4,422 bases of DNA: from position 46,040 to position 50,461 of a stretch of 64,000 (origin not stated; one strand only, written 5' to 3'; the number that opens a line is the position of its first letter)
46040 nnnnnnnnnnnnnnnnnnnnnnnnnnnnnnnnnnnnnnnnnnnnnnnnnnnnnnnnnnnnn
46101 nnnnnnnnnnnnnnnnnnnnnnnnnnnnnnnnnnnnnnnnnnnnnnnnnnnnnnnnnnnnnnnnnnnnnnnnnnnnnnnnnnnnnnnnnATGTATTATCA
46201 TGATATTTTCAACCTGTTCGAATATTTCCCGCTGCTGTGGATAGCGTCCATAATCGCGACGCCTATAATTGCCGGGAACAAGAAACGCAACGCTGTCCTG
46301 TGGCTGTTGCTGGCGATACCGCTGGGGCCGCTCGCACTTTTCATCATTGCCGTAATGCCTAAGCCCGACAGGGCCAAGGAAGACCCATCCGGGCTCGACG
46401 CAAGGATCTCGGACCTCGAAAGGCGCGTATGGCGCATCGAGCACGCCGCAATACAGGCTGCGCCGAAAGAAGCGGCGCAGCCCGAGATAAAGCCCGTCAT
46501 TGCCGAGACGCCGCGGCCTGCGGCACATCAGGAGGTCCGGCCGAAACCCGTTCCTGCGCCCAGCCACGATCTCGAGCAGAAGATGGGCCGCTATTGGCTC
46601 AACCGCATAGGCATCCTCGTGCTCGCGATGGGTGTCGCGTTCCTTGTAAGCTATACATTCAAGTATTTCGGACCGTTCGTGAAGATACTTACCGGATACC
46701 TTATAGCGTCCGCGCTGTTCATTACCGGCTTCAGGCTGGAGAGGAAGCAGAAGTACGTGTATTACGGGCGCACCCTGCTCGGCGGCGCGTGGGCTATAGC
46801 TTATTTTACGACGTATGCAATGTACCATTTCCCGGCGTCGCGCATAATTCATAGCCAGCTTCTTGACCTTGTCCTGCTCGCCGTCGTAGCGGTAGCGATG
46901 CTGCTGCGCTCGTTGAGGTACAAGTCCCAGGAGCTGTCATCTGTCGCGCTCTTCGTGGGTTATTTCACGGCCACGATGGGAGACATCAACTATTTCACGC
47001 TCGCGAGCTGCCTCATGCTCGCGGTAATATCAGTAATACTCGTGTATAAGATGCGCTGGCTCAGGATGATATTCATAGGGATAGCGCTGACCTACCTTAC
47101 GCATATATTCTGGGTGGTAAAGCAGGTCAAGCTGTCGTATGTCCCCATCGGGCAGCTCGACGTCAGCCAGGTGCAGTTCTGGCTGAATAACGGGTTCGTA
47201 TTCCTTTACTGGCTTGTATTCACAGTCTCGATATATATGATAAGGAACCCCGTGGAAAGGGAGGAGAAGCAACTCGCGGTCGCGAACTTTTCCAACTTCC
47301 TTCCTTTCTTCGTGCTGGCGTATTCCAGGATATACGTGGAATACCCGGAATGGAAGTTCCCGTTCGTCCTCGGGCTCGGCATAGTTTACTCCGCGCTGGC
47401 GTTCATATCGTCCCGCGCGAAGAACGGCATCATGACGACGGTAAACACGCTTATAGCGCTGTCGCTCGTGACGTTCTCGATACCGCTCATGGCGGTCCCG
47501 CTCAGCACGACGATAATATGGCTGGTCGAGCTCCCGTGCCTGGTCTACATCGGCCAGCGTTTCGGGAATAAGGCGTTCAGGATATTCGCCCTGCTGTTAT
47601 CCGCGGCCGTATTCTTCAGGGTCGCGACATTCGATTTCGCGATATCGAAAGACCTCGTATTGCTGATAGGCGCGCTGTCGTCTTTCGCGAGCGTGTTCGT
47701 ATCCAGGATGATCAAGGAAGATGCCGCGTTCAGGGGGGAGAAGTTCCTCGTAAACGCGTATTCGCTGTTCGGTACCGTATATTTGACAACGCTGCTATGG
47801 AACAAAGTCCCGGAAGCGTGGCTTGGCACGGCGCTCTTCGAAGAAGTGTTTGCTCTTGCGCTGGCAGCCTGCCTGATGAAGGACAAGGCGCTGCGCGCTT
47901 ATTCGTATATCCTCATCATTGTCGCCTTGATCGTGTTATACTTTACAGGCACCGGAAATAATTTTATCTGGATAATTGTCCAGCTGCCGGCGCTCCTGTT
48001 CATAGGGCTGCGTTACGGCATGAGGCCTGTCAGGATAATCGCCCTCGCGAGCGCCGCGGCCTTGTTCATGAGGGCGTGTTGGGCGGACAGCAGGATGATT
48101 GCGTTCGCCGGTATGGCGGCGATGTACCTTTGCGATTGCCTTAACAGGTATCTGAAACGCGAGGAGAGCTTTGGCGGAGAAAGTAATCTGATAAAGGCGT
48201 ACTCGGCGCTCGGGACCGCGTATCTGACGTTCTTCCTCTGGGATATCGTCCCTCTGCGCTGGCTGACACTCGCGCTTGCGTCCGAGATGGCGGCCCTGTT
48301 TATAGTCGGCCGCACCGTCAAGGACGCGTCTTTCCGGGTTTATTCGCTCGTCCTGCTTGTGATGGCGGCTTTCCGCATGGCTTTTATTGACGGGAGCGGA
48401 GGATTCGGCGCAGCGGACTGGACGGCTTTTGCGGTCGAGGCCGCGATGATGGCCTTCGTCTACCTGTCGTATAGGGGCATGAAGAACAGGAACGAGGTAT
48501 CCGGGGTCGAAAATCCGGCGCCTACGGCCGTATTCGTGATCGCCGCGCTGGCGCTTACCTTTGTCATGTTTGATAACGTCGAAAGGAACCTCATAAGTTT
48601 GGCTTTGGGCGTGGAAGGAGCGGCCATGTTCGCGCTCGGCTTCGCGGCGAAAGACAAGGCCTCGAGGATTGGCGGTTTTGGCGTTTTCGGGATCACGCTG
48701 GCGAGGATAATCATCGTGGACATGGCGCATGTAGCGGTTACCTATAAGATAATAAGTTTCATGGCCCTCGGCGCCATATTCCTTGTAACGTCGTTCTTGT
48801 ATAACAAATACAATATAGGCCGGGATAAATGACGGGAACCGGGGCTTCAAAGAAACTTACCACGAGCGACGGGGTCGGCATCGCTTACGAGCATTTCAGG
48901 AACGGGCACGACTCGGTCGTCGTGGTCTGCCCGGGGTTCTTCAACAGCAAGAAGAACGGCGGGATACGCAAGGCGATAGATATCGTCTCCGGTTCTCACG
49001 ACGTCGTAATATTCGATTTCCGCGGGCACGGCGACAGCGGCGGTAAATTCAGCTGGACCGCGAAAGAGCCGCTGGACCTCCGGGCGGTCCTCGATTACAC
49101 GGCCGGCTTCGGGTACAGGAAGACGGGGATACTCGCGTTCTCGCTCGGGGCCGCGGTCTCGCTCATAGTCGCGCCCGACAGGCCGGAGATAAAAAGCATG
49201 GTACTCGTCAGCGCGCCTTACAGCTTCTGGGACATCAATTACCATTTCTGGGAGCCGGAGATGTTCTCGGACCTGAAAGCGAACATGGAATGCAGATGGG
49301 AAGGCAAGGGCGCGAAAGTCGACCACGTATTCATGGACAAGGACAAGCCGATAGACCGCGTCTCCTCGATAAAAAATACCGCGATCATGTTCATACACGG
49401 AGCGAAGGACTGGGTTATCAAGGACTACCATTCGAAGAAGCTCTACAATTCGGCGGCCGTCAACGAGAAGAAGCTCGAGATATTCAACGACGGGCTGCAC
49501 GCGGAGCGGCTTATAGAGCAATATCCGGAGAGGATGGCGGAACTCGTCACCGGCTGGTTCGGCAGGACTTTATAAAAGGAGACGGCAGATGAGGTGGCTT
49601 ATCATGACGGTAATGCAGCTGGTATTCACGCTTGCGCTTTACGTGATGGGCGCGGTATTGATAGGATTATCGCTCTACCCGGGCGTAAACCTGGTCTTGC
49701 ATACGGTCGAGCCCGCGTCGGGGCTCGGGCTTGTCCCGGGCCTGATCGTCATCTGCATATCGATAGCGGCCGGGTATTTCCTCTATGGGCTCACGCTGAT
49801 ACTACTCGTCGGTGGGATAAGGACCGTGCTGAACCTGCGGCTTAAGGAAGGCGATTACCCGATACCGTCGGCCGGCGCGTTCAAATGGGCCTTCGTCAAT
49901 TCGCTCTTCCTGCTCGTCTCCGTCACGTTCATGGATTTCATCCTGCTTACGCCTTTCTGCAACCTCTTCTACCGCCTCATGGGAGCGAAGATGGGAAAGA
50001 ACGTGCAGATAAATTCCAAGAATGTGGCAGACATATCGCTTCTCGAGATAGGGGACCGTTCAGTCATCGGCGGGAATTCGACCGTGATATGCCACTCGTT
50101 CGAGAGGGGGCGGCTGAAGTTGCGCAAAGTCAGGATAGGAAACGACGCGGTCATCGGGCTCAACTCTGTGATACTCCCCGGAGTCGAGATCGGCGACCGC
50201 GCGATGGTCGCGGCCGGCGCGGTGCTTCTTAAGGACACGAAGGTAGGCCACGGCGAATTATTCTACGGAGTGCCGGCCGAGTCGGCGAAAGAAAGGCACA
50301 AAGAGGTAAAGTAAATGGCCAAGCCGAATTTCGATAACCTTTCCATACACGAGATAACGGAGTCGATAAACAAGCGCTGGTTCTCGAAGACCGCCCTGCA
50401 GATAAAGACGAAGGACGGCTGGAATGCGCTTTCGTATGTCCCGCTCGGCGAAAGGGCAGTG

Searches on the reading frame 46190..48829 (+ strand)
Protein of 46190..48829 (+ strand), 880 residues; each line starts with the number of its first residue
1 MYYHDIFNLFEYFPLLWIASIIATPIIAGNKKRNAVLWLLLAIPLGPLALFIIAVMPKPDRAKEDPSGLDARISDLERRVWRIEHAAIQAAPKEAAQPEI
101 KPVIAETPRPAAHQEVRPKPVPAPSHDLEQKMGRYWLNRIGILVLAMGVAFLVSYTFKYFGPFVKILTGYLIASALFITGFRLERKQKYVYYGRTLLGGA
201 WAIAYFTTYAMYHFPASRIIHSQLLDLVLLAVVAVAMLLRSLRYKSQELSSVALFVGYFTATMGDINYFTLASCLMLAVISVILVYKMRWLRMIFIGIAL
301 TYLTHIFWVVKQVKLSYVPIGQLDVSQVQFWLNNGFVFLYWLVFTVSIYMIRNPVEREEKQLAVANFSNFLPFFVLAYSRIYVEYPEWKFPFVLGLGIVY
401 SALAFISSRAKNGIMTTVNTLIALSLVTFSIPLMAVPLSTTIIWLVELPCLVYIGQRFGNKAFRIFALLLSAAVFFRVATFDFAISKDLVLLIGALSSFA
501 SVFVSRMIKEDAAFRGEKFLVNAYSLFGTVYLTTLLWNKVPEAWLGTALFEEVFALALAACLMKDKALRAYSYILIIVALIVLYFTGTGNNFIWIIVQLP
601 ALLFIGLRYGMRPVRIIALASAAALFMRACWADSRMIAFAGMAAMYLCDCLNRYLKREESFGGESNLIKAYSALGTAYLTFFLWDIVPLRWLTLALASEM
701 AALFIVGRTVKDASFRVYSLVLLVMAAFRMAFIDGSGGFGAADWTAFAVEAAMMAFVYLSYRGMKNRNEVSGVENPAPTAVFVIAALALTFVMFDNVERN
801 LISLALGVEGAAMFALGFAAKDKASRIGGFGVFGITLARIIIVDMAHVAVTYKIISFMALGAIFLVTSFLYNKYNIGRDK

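Call 76: search_protein_families(library=pfam, proteins=[window:46190-48829:+], max_evalue=0.0001)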
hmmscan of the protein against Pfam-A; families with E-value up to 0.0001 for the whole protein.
window:46190-48829:+ (880 aa): 2 families
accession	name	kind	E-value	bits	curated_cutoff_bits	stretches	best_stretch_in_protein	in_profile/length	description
PF10101.14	DUF2339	-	1e-42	147.2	33.6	1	135-873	3-658/659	Predicted membrane protein (DUF2339)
PF09925.14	DUF2157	-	3.3e-05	24.1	32.4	1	134-241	35-142/146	Predicted membrane protein (DUF2157)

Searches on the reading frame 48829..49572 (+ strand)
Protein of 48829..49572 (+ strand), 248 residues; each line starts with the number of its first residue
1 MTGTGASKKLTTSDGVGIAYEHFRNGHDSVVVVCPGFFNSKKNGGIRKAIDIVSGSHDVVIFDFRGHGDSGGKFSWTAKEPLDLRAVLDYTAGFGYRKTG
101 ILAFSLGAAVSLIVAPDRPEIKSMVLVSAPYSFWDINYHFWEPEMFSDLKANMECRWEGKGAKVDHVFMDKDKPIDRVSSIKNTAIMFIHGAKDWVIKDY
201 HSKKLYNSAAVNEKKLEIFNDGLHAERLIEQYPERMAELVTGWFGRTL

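Call 76: search_protein_families(library=pfam, proteins=[window:48829-49572:+], max_evalue=0.0001)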
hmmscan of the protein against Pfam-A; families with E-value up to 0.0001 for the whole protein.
window:48829-49572:+ (248 aa): 4 families
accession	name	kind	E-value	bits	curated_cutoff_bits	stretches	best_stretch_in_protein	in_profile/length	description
PF00561.26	Abhydrolase_1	-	1.5e-13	51.4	25.8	1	30-159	2-141/245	alpha/beta hydrolase fold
PF12146.15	Hydrolase_4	-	1.5e-13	51.1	27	1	29-132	5-112/239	Serine aminopeptidase, S33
PF12697.13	Abhydrolase_6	-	1.1e-07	33.2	26.3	1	55-158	24-121/217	Alpha/beta hydrolase family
PF02129.25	Peptidase_S15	-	2.2e-07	31.3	23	0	59-138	54-138/262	X-Pro dipeptidyl-peptidase (S15 family)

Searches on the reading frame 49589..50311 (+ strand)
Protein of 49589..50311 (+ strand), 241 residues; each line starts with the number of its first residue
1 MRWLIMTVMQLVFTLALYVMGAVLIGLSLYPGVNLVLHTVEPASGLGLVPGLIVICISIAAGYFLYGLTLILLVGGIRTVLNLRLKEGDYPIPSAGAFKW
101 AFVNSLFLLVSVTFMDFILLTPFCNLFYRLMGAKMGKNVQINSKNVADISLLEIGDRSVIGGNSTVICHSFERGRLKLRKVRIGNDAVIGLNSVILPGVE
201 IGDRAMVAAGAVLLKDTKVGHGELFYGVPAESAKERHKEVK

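Call 77: search_protein_families(library=pfam, proteins=[window:49589-50311:+], max_evalue=0.0001)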
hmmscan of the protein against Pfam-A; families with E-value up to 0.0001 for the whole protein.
window:49589-50311:+ (241 aa): 2 families
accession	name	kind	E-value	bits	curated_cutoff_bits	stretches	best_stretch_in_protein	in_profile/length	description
PF14602.12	Hexapep_2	-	3.4e-12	46.3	27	1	181-214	2-33/34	Hexapeptide repeat of succinyl-transferase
PF00132.30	Hexapep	-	9.6e-12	44.5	27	1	181-213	2-34/36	Bacterial transferase hexapeptide (six repeats)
